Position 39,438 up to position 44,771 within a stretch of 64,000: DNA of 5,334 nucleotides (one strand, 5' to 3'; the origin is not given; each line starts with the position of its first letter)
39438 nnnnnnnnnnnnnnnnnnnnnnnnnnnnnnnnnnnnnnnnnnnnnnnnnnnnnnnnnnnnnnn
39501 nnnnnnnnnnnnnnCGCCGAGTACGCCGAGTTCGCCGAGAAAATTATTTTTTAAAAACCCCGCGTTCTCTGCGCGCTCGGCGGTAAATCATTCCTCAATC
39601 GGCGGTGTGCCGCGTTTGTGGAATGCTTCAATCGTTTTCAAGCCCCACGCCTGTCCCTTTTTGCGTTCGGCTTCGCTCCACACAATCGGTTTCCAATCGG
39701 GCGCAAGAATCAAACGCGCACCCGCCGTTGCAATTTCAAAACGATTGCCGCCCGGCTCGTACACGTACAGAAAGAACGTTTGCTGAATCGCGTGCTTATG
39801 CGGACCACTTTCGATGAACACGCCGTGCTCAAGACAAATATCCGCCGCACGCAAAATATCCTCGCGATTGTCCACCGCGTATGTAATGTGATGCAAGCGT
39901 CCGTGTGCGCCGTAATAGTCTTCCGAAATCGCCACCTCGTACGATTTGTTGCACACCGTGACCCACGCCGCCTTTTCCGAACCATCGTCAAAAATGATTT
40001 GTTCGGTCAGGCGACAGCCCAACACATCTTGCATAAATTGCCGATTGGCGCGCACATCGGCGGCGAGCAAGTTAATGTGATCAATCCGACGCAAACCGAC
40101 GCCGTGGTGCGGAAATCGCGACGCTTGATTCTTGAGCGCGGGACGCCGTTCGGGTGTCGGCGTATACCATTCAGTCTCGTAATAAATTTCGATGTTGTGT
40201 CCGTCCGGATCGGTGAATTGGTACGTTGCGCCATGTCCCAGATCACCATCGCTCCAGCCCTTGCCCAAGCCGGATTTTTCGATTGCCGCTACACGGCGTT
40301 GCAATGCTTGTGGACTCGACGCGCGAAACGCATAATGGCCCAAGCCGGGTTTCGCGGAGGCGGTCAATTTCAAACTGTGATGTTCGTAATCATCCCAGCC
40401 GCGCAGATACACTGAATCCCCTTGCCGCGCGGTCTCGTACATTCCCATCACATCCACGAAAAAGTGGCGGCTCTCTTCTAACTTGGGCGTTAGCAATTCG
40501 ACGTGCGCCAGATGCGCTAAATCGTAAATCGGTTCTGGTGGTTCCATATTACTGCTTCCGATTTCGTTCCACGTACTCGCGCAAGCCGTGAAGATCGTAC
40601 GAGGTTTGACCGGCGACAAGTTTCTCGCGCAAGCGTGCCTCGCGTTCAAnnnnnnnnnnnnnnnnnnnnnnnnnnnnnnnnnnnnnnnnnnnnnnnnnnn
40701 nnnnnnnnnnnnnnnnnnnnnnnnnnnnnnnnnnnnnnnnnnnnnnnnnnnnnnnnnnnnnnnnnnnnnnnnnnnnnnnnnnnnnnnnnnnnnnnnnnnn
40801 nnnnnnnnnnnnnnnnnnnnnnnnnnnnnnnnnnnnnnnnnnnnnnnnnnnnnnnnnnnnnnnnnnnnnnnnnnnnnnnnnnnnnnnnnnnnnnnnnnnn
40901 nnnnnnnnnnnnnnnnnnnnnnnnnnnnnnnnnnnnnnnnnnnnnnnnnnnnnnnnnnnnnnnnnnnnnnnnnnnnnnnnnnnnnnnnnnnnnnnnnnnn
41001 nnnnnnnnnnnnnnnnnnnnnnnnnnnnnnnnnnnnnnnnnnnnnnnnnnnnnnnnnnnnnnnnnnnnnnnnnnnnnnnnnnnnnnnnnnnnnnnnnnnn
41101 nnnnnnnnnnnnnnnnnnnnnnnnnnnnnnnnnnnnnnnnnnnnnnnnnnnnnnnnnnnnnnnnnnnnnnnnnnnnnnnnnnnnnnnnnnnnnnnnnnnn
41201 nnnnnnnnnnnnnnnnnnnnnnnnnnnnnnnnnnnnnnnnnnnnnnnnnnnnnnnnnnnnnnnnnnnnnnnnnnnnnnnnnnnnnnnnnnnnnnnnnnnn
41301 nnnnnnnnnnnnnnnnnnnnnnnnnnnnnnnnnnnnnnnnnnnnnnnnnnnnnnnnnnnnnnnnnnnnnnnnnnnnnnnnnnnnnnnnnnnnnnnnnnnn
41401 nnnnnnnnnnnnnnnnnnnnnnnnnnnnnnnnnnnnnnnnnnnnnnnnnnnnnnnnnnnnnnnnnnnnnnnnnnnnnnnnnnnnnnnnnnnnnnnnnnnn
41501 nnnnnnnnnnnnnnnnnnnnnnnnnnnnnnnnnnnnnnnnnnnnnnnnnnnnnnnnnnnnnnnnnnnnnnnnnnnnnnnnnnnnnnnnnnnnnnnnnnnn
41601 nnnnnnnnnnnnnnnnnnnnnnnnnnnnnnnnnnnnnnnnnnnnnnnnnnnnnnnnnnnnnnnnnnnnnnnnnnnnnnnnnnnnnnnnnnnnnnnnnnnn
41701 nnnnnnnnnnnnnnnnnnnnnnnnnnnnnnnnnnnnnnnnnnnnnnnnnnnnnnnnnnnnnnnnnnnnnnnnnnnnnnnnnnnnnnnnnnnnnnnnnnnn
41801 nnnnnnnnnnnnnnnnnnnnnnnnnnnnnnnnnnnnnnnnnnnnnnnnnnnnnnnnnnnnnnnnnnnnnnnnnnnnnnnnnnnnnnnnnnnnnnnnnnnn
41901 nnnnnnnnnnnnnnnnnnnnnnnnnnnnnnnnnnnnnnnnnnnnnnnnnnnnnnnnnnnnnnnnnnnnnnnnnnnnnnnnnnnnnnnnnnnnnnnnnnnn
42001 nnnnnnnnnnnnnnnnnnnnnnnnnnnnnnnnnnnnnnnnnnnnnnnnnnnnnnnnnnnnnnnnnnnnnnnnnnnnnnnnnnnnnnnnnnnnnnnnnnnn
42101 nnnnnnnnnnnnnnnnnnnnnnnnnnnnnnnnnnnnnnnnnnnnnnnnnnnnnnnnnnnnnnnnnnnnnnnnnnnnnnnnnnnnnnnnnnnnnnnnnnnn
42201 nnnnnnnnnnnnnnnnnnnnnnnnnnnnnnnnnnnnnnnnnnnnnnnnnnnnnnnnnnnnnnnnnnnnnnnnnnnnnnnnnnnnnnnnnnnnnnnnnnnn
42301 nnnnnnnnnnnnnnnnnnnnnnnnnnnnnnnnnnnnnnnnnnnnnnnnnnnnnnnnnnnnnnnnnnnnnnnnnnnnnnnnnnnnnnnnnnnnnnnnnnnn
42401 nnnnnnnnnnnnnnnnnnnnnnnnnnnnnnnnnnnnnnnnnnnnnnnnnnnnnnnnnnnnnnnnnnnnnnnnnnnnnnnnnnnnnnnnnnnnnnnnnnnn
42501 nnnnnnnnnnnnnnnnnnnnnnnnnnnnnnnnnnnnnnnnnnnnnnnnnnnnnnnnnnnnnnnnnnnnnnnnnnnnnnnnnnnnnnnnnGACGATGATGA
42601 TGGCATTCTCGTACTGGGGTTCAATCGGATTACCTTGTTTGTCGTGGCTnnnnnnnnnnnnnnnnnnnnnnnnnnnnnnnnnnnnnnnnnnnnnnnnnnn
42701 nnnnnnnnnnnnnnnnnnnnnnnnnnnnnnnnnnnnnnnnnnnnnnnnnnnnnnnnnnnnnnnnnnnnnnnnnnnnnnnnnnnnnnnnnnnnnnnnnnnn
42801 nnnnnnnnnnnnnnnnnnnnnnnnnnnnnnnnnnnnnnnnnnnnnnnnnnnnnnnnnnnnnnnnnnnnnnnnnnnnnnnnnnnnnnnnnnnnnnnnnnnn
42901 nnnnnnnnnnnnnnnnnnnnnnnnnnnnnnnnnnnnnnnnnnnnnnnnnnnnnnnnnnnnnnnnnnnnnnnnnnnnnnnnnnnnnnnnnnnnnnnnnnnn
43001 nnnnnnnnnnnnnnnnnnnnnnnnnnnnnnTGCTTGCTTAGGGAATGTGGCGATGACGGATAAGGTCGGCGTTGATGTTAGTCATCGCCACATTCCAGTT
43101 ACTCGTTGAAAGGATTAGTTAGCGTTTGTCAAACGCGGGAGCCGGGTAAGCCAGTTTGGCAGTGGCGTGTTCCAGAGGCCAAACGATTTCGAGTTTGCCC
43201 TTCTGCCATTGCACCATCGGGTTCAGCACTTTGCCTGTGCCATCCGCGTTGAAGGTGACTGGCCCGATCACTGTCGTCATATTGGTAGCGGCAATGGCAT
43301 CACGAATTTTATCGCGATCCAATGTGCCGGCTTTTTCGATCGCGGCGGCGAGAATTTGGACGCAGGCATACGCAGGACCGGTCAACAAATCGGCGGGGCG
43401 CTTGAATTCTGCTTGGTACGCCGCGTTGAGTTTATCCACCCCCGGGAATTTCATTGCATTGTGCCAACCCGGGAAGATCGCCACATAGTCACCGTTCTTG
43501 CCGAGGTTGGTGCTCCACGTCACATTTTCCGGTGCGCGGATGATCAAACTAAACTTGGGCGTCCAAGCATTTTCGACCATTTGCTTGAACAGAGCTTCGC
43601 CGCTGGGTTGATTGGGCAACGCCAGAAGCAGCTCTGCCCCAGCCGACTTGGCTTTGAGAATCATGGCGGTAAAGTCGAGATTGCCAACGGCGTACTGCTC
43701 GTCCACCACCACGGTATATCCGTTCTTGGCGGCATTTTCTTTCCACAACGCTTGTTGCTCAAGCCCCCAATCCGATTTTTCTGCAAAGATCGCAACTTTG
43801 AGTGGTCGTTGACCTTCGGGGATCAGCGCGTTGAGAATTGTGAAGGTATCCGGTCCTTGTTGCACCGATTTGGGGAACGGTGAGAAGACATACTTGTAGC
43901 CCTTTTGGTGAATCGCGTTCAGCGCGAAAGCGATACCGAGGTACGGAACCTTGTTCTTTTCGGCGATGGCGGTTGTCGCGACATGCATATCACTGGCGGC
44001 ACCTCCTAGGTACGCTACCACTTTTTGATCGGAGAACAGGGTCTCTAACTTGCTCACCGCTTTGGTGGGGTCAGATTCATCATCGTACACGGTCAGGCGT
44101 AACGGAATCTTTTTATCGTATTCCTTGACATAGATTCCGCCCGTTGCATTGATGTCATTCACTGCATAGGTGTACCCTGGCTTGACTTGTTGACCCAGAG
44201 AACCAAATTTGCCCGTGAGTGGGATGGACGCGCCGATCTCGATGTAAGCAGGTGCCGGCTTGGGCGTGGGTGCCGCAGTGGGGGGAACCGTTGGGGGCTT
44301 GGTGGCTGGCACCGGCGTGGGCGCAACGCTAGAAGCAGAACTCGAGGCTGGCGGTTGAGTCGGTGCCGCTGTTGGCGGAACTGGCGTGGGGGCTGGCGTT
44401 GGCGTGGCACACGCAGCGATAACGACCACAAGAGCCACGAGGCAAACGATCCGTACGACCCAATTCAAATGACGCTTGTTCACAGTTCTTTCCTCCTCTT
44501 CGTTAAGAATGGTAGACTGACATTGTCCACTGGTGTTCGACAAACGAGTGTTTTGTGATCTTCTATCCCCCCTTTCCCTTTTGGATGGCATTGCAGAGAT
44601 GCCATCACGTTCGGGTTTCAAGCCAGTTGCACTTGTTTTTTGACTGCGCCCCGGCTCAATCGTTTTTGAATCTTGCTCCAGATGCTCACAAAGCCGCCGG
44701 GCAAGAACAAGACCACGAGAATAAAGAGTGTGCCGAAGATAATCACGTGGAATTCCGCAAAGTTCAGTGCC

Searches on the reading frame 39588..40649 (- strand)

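Call 15: search_protein_families(library=pfam, proteins=[window:39588-40649:-], max_evalue=0.001)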
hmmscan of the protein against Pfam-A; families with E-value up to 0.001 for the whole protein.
window:39588-40649:- (353 aa): 3 families
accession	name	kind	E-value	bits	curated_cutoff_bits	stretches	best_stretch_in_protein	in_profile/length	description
PF00903.31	Glyoxalase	-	1.5e-24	87.2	20.6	2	188-306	1-121/121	Glyoxalase/Bleomycin resistance protein/Dioxygenase superfamily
PF13669.12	Glyoxalase_4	-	7.7e-06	26.6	27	0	190-287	1-102/109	Glyoxalase/Bleomycin resistance protein/Dioxygenase superfamily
PF22632.2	BphC_D1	-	0.0001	22.5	27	0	55-87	9-41/51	Dihydroxybiphenyl dioxygenase BphC D1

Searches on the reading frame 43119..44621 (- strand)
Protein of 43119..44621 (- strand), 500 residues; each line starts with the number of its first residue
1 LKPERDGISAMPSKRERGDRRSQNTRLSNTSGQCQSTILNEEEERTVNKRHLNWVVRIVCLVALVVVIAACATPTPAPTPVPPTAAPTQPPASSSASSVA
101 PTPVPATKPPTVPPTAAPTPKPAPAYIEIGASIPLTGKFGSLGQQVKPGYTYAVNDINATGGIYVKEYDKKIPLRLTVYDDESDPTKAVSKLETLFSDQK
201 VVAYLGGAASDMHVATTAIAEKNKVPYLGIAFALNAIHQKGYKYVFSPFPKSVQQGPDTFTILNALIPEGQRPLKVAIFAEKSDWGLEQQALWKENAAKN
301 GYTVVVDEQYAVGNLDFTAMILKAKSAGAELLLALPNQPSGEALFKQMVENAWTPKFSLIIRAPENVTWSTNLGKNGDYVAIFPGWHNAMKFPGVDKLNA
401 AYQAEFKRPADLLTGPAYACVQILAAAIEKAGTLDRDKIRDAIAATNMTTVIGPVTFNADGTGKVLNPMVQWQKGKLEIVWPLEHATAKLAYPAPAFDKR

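Call 42: search_protein_families(library=pfam, proteins=[window:43119-44621:-], max_evalue=0.00001)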
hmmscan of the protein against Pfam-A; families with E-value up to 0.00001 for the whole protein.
window:43119-44621:- (500 aa): 3 families
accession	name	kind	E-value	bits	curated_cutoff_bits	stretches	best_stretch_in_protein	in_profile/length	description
PF13458.12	Peripla_BP_6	-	4.1e-48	165.3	31.7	1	127-473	2-339/343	Periplasmic binding protein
PF13433.12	Peripla_BP_5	-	9.8e-14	51.7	27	1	284-493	144-358/363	Periplasmic binding protein domain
PF01094.35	ANF_receptor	-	9.6e-10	38.5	25.4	1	148-464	4-341/353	Receptor family ligand binding region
